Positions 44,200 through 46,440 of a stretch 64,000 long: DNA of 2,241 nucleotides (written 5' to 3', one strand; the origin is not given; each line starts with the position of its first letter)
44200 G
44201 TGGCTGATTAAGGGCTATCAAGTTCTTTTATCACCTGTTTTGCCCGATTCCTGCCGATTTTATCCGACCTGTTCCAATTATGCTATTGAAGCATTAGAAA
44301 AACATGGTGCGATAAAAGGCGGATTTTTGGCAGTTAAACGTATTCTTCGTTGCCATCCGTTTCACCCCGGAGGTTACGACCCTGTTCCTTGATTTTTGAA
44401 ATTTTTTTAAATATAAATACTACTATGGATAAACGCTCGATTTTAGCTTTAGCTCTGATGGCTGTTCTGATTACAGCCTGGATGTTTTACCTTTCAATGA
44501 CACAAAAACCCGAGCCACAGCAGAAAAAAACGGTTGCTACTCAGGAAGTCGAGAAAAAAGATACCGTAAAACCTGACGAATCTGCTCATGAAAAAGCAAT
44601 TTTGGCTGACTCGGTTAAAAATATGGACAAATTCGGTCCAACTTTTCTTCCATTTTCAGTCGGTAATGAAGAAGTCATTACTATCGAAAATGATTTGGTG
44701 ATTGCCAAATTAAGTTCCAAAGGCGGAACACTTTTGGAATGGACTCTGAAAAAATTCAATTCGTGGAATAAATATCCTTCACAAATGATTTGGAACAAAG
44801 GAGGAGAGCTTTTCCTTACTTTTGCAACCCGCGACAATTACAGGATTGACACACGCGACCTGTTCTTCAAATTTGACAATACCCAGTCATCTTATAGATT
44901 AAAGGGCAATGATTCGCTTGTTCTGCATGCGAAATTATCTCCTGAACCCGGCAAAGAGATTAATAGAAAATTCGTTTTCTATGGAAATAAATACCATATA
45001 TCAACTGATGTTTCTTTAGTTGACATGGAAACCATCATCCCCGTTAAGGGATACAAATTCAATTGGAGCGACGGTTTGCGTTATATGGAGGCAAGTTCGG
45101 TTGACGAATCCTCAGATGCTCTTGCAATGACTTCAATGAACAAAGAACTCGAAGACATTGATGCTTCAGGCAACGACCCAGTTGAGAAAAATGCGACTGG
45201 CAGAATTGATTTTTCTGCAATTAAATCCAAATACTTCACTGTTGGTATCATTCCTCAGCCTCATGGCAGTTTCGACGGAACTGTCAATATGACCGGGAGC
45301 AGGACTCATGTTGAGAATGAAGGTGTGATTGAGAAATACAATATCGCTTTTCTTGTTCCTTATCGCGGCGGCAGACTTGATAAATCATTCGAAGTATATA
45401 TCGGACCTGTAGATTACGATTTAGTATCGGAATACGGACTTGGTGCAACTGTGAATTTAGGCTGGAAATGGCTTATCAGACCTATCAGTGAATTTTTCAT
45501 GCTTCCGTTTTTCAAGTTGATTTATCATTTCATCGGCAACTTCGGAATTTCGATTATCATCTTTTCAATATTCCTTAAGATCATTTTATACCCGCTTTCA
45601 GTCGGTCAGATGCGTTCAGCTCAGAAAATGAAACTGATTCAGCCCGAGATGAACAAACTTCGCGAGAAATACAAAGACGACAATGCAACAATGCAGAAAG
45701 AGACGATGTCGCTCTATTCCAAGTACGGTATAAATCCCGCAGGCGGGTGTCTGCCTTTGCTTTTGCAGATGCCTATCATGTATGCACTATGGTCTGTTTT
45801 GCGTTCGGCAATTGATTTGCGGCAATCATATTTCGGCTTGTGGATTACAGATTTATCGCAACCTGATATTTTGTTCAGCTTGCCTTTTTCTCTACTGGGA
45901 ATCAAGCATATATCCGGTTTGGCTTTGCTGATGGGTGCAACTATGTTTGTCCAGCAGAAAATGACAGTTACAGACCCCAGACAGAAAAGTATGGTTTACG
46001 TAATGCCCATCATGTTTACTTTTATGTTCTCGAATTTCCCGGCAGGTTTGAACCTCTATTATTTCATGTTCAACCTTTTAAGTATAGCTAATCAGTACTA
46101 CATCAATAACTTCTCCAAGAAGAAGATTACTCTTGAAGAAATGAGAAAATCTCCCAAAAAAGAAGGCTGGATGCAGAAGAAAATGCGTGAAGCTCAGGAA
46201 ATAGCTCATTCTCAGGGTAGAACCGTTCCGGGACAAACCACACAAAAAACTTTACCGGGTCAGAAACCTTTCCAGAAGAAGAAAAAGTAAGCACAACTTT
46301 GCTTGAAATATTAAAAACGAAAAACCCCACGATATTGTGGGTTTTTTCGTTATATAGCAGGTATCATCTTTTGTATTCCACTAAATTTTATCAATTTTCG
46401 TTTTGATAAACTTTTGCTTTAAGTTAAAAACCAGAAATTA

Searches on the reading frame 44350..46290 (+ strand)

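Call 72: search_protein_families(library=pfam, proteins=[window:44350-46290:+], max_evalue=0.000001)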
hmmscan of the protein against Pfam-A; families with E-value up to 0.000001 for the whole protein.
window:44350-46290:+ (646 aa): 2 families
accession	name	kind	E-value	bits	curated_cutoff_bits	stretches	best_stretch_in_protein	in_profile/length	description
PF02096.25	60KD_IMP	-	8.3e-61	205.2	35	1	398-587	1-163/163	60Kd inner membrane protein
PF14849.12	YidC_periplas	-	1.8e-17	64.6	24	1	110-377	2-278/283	YidC periplasmic domain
